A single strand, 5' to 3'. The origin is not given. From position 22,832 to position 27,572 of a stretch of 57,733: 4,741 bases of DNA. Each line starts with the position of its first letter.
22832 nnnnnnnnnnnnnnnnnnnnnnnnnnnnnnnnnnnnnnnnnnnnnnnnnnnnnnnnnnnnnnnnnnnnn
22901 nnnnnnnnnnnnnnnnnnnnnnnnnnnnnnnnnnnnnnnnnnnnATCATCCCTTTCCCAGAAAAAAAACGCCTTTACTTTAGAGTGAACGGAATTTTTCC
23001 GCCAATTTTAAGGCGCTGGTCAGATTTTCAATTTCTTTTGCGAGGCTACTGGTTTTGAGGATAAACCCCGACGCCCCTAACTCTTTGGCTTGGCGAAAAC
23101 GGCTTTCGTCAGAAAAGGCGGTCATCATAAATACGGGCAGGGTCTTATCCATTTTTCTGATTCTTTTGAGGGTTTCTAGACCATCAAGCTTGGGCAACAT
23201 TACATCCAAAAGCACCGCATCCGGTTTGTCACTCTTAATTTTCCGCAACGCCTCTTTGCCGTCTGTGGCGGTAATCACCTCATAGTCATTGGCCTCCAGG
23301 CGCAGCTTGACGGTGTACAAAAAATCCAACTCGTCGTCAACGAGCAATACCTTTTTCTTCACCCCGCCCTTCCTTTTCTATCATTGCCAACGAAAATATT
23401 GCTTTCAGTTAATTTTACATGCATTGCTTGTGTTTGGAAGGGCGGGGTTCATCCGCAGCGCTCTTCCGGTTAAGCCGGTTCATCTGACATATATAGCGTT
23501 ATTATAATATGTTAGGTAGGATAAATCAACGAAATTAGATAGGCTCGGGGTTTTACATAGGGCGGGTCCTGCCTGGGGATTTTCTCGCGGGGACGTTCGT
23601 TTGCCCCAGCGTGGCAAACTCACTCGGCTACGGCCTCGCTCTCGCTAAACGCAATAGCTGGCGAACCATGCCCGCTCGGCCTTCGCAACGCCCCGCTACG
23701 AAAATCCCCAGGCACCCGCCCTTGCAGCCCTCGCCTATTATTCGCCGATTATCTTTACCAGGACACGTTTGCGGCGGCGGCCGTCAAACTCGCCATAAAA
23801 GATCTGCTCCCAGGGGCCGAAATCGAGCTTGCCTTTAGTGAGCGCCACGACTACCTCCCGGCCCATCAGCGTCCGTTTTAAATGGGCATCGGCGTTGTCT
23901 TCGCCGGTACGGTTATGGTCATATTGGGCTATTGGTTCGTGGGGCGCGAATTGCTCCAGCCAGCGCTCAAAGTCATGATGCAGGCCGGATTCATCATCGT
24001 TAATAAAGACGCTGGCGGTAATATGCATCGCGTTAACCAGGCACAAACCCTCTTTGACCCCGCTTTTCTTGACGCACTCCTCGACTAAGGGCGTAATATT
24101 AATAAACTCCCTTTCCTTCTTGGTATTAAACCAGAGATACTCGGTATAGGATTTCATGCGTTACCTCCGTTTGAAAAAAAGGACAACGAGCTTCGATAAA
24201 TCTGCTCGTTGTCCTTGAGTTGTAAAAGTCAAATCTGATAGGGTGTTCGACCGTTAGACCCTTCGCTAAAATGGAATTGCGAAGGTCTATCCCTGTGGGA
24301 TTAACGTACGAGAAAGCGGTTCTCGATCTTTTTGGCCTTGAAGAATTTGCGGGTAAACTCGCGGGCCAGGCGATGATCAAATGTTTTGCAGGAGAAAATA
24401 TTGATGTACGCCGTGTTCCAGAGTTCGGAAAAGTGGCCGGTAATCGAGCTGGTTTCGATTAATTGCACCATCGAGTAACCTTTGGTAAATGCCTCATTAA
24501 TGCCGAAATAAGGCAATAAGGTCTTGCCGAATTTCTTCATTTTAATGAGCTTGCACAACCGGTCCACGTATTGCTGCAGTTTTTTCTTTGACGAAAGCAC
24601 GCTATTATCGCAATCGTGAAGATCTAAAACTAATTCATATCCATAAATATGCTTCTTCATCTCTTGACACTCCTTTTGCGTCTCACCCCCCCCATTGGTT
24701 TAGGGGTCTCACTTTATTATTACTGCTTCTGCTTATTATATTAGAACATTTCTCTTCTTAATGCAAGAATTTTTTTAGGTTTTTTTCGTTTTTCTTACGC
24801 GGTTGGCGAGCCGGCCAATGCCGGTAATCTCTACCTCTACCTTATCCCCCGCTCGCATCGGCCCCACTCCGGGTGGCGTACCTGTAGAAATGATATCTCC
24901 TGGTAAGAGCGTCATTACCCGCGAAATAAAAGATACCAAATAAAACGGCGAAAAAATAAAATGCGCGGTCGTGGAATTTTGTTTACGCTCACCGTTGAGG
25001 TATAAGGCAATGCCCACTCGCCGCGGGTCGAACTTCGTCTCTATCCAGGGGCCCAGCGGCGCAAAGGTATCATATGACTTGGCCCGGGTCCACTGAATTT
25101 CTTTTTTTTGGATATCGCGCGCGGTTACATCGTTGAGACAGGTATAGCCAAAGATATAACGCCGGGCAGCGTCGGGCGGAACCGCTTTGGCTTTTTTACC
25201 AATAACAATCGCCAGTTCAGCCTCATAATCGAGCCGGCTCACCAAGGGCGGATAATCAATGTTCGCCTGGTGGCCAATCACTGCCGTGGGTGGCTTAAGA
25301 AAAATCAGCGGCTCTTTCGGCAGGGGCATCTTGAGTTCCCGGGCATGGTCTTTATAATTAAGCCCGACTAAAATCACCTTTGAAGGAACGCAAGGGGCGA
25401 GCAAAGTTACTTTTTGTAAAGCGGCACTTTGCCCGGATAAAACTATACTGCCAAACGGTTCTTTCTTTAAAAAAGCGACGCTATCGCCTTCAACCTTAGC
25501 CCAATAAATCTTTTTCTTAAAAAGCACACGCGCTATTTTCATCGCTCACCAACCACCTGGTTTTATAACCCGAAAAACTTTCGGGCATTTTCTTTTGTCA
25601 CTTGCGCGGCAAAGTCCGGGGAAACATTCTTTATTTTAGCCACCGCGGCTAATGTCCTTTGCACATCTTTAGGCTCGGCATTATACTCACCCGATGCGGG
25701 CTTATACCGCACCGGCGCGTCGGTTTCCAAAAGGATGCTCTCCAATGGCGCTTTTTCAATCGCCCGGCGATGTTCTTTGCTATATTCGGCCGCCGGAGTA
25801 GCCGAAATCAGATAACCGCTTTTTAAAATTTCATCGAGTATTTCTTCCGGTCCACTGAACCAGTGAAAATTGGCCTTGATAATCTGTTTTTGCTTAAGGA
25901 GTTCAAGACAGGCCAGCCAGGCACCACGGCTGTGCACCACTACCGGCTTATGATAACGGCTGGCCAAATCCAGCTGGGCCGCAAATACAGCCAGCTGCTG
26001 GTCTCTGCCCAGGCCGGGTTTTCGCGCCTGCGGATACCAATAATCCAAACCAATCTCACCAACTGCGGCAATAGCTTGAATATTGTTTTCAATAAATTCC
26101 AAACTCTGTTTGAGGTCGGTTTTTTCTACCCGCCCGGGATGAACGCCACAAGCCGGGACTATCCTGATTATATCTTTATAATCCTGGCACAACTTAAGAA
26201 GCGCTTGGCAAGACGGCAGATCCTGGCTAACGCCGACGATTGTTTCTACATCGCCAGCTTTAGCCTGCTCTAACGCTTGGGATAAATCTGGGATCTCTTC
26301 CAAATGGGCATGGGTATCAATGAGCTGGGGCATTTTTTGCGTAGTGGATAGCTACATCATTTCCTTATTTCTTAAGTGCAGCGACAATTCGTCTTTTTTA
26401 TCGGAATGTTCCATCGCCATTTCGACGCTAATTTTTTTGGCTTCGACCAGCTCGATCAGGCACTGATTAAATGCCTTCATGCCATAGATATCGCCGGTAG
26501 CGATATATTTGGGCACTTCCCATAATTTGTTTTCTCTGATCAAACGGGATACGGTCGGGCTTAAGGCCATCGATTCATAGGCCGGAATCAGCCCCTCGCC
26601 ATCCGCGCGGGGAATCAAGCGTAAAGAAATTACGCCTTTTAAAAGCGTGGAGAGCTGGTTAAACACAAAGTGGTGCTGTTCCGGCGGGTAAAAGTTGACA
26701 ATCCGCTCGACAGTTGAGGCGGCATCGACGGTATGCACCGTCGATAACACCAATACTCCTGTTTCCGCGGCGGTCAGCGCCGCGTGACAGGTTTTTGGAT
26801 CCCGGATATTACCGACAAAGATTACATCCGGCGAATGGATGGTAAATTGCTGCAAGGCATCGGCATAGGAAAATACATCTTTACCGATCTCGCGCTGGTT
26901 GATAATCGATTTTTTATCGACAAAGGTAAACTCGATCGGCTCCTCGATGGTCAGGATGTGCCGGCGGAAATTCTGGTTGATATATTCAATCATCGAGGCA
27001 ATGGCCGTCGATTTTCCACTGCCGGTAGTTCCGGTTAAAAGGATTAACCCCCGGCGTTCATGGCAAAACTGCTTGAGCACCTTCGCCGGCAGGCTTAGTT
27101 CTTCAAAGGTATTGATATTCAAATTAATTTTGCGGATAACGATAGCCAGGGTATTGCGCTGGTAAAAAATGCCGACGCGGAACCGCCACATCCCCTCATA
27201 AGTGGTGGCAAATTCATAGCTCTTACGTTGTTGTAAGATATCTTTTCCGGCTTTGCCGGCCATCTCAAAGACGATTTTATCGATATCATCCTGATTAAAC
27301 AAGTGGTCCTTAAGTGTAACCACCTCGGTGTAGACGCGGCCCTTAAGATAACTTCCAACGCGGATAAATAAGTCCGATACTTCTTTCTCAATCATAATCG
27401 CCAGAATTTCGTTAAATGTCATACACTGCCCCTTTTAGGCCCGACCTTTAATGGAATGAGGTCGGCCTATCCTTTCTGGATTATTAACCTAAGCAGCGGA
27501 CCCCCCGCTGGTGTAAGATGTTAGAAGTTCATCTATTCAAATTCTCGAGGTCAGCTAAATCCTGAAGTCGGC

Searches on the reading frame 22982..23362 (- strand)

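Call 84: search_protein_families(library=pfam, proteins=[window:22982-23362:-], max_evalue=0.00001)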
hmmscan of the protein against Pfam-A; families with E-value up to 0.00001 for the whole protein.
window:22982-23362:- (127 aa): 1 family
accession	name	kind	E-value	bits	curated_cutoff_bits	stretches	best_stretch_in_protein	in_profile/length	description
PF00072.30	Response_reg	-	5.3e-28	97.8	30.2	1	5-108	1-104/111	Response regulator receiver domain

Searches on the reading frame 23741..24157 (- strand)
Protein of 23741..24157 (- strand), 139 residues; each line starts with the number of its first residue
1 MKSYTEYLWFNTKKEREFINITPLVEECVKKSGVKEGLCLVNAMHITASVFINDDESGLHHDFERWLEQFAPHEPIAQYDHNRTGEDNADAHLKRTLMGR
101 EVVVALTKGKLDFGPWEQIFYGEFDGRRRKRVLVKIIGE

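Call 11: search_protein_families(library=pfam, proteins=[window:23741-24157:-], max_evalue=0.001)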
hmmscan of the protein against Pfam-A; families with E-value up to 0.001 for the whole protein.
window:23741-24157:- (139 aa): 1 family
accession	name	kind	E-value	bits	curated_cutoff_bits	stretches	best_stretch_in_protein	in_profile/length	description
PF01894.22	UPF0047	-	8.9e-38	129.5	27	1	20-136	1-117/117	Uncharacterised protein family UPF0047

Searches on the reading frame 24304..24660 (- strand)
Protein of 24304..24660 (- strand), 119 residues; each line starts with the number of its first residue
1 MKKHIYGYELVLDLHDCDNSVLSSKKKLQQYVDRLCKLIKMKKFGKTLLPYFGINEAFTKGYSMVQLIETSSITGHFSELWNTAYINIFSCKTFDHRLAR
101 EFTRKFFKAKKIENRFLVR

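Call 11: search_protein_families(library=pfam, proteins=[window:24304-24660:-], max_evalue=0.001)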
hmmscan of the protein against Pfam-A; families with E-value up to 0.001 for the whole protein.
window:24304-24660:- (119 aa): 1 family
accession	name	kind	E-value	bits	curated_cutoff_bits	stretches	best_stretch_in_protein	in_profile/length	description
PF02675.21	AdoMet_dc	-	2.2e-17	63.8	25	1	10-119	2-106/107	S-adenosylmethionine decarboxylase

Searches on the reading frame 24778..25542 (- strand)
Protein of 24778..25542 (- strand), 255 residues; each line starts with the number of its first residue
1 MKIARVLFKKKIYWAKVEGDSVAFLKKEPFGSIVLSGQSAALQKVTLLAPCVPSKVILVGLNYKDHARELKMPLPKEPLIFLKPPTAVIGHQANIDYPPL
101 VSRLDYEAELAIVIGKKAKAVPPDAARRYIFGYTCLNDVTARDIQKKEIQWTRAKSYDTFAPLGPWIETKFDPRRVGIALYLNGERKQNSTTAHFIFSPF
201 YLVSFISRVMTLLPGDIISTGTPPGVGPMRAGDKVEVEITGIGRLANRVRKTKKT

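Call 11: search_protein_families(library=pfam, proteins=[window:24778-25542:-], max_evalue=0.001)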
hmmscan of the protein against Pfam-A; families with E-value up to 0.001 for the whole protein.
window:24778-25542:- (255 aa): 2 families
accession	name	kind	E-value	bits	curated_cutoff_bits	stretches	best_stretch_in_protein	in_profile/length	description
PF01557.24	FAA_hydrolase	-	3.2e-71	239.8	23.9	1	55-250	1-214/214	Fumarylacetoacetate (FAA) hydrolase C-terminal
PF10370.14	Rv2993c-like_N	-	2.2e-10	41.7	21.3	1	1-50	1-50/50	Rv2993c-like, N-terminal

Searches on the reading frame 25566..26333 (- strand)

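Call 11: search_protein_families(library=pfam, proteins=[window:25566-26333:-], max_evalue=0.001)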
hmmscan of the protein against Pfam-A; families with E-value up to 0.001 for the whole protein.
window:25566-26333:- (256 aa): 1 family
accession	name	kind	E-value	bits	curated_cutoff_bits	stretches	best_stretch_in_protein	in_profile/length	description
PF01026.27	TatD_DNase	-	3.5e-56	190.9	27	1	5-255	1-253/253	TatD related DNase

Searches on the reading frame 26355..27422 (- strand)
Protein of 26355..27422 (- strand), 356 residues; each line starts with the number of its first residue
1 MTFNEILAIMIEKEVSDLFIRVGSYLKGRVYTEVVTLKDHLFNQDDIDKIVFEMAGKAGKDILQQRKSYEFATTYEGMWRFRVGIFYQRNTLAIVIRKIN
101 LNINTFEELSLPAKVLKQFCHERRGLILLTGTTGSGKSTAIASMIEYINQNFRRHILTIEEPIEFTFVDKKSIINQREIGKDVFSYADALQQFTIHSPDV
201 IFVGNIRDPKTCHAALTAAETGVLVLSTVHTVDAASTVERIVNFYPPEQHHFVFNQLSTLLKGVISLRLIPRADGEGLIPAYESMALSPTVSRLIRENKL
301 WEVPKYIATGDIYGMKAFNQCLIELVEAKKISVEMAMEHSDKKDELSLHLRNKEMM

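Call 11: search_protein_families(library=pfam, proteins=[window:26355-27422:-], max_evalue=0.001)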
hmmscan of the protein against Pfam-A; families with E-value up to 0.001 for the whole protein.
window:26355-27422:- (356 aa): 4 families
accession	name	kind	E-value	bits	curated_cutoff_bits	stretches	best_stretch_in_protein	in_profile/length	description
PF00437.27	T2SSE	-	3.2e-36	125.2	24.9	1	80-274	93-282/370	Type II/IV secretion system protein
PF13555.12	AAA_29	-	0.0004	20.5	27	0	121-141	19-39/61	P-loop containing region of AAA domain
PF04851.21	ResIII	-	0.00082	19.8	22.5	0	100-236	20-114/164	Type III restriction enzyme, res subunit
PF25199.1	nSTAND_NTPase5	-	0.00092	19.5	34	0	114-184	27-100/145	Novel STAND NTPase 5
